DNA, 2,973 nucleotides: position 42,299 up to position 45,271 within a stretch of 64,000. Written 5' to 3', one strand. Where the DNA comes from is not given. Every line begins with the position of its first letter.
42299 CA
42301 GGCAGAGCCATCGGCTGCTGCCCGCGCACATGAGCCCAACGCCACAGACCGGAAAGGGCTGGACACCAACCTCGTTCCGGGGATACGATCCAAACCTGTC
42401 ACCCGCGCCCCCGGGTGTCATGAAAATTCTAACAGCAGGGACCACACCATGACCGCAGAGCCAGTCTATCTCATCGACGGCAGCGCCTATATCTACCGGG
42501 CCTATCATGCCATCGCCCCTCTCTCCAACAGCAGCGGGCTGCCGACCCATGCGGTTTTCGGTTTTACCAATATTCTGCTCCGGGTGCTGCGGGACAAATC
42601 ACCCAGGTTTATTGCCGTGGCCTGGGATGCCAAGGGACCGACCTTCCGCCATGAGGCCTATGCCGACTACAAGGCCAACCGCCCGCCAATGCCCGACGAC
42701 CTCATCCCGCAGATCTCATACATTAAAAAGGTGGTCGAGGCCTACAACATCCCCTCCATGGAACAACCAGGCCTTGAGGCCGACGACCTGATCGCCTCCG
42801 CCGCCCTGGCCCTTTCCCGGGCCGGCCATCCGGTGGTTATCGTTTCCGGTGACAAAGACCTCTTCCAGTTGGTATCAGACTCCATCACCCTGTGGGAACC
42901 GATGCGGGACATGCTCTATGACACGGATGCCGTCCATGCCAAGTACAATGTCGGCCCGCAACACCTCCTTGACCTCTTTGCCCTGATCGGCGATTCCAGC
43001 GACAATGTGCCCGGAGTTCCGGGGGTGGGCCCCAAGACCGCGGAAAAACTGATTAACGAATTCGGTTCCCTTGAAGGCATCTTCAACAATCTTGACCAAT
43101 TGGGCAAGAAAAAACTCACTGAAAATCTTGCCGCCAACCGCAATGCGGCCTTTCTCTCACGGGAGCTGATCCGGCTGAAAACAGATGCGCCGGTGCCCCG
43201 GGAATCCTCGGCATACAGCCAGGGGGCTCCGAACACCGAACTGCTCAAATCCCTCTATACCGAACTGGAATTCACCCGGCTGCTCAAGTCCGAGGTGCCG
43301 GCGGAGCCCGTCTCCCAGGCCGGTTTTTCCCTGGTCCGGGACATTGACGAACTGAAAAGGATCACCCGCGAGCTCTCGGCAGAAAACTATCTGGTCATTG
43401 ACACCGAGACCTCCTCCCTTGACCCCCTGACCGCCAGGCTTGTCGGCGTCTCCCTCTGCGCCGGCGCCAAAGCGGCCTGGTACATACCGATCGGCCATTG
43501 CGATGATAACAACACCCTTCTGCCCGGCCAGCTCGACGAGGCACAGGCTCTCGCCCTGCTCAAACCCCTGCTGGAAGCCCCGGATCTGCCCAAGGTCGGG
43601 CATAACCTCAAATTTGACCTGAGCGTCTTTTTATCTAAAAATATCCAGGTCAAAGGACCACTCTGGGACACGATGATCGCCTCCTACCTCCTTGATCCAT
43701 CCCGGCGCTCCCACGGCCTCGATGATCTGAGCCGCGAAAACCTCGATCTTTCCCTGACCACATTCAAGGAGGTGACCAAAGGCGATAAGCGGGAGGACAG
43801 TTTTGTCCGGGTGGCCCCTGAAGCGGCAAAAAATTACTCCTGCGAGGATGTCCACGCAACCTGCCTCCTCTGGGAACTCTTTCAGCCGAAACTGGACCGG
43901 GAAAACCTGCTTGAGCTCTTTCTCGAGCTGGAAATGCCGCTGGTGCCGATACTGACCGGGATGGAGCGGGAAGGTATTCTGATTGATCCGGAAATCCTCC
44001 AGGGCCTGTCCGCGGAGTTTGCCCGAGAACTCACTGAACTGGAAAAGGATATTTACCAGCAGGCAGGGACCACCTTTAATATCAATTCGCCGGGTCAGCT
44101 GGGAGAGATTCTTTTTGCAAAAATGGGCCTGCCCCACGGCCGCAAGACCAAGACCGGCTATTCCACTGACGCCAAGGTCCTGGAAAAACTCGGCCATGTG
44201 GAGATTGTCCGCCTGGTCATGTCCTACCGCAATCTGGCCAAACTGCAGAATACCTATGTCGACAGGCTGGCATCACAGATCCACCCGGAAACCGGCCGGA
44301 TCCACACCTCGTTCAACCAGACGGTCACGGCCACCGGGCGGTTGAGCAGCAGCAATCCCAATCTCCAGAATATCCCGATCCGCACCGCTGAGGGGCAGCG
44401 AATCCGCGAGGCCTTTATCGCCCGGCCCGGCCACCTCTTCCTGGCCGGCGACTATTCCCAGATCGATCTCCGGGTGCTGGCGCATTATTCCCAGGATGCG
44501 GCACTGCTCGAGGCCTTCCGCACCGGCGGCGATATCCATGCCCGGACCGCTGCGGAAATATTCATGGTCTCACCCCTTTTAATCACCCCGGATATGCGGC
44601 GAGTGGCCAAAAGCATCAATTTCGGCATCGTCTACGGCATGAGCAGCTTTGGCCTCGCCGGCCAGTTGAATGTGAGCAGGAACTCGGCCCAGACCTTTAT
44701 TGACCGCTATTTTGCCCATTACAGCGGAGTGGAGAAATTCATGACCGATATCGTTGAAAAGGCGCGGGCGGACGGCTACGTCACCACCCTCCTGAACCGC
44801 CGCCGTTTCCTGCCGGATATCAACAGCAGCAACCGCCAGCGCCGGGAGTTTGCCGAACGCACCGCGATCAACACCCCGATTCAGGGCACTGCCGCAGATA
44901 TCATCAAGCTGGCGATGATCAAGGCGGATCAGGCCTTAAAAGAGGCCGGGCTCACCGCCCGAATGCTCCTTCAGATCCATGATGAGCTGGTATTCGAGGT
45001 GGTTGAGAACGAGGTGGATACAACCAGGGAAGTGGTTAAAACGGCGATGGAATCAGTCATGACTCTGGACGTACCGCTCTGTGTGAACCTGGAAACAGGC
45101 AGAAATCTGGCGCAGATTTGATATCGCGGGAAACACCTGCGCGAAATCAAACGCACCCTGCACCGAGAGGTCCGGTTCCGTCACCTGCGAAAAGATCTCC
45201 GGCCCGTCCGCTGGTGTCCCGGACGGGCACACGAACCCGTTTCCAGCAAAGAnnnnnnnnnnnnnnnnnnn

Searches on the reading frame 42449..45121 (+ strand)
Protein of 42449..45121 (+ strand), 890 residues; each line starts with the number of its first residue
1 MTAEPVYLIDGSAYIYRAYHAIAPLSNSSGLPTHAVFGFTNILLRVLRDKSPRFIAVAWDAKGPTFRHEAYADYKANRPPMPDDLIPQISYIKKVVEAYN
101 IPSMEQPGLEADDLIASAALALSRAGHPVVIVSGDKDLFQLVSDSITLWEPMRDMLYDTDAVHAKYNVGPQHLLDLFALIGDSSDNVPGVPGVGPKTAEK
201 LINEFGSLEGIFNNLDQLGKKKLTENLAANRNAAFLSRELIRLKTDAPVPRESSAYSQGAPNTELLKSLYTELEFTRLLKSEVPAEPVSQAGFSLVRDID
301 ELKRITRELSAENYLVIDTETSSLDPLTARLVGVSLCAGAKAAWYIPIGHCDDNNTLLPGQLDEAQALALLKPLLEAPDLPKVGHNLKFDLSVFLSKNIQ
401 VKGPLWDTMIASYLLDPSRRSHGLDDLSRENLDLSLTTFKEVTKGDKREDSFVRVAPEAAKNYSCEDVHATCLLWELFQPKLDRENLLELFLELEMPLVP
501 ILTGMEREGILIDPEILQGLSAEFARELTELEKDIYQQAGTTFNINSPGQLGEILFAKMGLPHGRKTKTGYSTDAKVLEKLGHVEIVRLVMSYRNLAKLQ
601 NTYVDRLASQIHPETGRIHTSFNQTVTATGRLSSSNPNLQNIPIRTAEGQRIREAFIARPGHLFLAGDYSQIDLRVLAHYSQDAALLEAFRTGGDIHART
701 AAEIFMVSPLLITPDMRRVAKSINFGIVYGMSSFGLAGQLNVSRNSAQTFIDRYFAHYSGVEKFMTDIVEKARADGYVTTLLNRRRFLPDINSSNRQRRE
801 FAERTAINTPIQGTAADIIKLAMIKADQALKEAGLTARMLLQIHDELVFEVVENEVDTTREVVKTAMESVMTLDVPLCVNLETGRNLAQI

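Call 3: search_protein_families(library=pfam, proteins=[window:42449-45121:+], max_evalue=0.01)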
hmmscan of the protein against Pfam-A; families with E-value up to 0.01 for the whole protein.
window:42449-45121:+ (890 aa): 8 families
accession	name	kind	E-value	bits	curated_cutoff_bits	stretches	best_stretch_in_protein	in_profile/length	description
PF00476.26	DNA_pol_A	-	6.5e-164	545.8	34.3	1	515-887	2-379/381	DNA polymerase family A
PF02739.22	5_3_exonuc_N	-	2.7e-57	193.5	34.3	1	6-166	2-163/164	5'-3' exonuclease, N-terminal resolvase-like domain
PF01367.25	5_3_exonuc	-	1.6e-30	105.9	40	1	168-262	1-95/97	5'-3' exonuclease, C-terminal SAM fold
PF01612.26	DNA_pol_A_exo1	-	4.4e-28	98.7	23.6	1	296-482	4-172/173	3'-5' exonuclease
PF22619.2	DNA_polI_exo1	-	4.9e-06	26.8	27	1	364-431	33-100/140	DNA polymerase I, ribonuclease H-like domain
PF14520.12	HHH_5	-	0.00096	20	27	1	189-213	6-31/57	Helix-hairpin-helix domain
PF12826.13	HHH_2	-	0.0091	16.6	27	0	189-211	7-29/64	Helix-hairpin-helix motif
PF01985.26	CRS1_YhbY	-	0.0094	16.7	27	0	217-245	21-49/84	CRS1 / YhbY (CRM) domain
